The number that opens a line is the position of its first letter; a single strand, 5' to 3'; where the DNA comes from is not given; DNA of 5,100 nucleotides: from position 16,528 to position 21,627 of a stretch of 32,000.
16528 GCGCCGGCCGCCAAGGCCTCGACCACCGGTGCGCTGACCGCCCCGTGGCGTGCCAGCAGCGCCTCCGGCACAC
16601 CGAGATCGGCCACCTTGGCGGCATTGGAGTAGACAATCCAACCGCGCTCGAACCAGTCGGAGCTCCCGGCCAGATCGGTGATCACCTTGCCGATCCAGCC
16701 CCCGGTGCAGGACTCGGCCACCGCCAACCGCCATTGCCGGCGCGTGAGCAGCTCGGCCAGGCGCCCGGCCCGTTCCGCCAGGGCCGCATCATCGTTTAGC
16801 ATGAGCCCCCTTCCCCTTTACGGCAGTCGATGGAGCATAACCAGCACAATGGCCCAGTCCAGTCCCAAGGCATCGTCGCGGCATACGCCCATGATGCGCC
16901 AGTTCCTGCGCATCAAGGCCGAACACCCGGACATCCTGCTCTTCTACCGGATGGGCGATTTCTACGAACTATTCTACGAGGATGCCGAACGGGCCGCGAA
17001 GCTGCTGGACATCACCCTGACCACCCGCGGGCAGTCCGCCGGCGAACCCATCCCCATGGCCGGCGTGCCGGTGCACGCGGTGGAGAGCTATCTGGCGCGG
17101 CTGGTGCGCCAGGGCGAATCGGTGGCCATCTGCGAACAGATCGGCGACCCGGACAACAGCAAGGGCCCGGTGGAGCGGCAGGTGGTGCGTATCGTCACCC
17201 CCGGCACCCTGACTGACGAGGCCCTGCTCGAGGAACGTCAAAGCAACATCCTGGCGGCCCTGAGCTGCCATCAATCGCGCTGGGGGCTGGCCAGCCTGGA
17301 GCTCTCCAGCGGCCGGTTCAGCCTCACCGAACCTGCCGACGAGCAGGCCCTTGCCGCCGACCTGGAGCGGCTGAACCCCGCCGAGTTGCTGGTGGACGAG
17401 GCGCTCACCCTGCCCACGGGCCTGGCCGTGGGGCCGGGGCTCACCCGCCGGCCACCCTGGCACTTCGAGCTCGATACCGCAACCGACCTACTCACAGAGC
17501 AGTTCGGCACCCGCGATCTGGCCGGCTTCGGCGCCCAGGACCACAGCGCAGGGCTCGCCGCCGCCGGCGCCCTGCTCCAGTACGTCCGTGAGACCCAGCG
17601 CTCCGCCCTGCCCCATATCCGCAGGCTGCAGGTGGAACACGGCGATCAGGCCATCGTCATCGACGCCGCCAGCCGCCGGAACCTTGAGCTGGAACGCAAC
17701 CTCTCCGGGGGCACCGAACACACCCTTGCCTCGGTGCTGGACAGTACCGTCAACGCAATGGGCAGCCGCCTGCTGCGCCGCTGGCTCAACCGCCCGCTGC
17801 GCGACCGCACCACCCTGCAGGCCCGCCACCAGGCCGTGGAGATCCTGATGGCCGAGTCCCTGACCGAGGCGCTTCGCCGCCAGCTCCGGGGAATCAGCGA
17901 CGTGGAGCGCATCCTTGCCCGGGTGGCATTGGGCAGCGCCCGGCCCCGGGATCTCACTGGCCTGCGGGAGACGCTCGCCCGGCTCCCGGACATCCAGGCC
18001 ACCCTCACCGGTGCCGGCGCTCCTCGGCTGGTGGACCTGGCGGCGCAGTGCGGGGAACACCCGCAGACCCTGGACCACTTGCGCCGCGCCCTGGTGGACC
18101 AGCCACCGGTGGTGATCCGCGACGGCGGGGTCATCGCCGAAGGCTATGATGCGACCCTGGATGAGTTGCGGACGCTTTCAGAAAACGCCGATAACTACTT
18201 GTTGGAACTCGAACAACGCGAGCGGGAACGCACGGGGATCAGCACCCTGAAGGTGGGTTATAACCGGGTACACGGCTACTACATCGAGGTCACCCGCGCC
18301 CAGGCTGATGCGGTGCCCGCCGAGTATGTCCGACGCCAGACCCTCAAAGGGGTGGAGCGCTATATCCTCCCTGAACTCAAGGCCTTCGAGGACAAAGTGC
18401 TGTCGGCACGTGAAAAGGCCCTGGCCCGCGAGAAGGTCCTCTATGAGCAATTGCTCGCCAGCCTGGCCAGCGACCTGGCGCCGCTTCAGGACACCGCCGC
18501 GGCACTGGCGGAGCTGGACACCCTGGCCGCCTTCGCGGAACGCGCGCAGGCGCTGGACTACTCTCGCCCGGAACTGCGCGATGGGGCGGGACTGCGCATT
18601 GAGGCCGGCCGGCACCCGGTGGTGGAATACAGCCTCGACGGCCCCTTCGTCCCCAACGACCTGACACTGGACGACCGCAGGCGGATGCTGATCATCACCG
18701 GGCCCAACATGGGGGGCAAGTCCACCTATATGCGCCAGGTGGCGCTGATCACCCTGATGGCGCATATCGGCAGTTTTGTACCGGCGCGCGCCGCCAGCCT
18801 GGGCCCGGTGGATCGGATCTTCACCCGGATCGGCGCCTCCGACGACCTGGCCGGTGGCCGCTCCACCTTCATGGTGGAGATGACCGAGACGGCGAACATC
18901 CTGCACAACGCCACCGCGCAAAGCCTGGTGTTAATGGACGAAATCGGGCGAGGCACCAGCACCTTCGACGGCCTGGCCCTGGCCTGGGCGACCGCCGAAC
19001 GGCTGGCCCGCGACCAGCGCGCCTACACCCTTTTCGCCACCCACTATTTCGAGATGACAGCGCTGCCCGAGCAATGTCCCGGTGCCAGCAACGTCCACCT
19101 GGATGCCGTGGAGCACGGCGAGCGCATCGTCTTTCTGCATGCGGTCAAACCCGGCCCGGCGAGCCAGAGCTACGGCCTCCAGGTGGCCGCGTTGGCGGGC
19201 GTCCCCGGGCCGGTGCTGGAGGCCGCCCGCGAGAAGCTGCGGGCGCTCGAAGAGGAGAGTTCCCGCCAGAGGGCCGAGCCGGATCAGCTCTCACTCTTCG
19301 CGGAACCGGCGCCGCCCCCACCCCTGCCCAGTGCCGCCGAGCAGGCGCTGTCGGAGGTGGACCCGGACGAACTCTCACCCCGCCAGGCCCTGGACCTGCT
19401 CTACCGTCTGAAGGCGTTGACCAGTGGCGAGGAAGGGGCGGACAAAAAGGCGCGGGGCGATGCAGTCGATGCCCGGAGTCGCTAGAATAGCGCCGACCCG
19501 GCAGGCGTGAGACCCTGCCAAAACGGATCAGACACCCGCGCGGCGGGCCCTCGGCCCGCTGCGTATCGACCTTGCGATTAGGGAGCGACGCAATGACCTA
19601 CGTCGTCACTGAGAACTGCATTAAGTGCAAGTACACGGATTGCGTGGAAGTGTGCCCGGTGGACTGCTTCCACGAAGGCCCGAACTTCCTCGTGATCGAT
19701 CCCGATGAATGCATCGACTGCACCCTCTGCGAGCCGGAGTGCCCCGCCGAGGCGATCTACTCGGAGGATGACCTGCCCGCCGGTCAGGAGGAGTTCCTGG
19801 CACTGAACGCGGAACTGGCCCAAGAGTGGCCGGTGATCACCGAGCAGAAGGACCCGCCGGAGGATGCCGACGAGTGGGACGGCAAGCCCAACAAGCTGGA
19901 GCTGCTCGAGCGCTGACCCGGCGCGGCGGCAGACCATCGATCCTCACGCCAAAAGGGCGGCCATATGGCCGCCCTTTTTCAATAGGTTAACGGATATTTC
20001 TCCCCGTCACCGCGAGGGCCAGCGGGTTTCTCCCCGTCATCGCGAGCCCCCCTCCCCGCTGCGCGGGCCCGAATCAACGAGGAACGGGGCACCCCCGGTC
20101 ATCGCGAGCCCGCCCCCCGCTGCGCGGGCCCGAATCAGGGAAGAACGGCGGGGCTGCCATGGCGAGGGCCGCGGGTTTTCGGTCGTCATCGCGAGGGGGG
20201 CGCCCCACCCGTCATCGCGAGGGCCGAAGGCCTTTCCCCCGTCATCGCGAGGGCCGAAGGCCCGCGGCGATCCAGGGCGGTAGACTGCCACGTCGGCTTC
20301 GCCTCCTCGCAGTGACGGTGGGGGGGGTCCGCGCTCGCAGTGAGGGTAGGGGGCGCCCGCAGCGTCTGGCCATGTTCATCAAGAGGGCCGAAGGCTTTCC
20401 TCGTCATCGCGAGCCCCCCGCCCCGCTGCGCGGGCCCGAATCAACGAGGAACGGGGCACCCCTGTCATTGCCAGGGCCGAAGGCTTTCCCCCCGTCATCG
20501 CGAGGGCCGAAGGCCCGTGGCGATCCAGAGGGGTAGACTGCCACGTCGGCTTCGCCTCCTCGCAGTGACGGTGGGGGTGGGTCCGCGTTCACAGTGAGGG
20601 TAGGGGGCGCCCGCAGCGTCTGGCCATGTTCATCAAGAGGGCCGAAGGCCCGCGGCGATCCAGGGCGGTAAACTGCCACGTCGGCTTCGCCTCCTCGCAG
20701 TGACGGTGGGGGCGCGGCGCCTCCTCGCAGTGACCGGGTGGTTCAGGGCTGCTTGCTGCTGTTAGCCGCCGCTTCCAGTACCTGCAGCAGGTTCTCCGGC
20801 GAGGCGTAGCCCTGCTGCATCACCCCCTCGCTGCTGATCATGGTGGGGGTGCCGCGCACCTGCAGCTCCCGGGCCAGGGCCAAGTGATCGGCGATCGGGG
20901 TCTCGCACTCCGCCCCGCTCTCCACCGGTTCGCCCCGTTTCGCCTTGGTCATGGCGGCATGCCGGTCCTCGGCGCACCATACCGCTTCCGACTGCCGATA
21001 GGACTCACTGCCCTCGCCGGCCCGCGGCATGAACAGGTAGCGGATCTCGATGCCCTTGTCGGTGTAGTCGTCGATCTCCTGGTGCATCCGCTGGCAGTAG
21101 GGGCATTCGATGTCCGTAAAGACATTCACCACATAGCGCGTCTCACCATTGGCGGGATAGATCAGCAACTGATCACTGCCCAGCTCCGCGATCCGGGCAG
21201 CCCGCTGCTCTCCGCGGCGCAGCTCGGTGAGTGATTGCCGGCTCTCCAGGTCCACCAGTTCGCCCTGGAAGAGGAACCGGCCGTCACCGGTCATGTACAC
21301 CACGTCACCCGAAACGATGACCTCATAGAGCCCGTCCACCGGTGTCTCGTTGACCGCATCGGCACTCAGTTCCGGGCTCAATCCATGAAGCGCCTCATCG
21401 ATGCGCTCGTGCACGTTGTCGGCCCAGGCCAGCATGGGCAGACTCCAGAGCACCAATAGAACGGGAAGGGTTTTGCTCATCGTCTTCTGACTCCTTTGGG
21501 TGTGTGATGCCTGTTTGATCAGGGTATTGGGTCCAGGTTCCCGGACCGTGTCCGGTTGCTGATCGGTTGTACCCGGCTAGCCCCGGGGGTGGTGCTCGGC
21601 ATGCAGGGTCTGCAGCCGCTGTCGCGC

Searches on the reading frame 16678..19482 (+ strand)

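Call 12: search_protein_families(library=pfam, proteins=[window:16678-19482:+], max_evalue=0.001)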
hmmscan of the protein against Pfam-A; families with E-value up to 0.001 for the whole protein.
window:16678-19482:+ (935 aa): 5 families
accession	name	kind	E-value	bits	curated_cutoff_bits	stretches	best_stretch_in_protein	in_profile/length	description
PF00488.27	MutS_V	-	2e-85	285.9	30.2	1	671-858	1-188/188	MutS domain V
PF05192.23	MutS_III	-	4.5e-50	171.1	34.1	1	331-620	1-194/194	MutS domain III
PF01624.25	MutS_I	-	6.3e-44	149.2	20.6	1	70-181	1-112/113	MutS domain I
PF05190.23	MutS_IV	-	6.8e-32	110.1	22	1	489-579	1-91/92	MutS family domain IV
PF05188.22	MutS_II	-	1.1e-31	110.5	25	1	190-315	1-133/133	MutS domain II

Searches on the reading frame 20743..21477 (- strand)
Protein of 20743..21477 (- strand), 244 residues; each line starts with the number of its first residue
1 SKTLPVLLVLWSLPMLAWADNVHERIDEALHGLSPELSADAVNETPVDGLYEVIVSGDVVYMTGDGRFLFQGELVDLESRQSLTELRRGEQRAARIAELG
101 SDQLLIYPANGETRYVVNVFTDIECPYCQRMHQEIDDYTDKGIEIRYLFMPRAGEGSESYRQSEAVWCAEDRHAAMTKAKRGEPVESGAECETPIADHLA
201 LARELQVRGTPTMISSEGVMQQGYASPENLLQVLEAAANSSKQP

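Call 12: search_protein_families(library=pfam, proteins=[window:20743-21477:-], max_evalue=0.001)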
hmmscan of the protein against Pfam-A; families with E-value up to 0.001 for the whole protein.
window:20743-21477:- (244 aa): 4 families
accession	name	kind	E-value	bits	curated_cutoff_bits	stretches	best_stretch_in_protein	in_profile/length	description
PF13098.12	Thioredoxin_2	-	4.8e-24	85.1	27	1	109-234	1-104/104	Thioredoxin-like domain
PF10411.14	DsbC_N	-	2.3e-19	69.2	25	1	24-85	8-70/70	Disulfide bond isomerase protein N-terminal domain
PF01323.26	DSBA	-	6.7e-07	29.7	25.6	0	187-234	144-190/191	DSBA-like thioredoxin domain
PF13462.12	Thioredoxin_4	-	4.4e-05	24.2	23.2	0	114-175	14-79/165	Thioredoxin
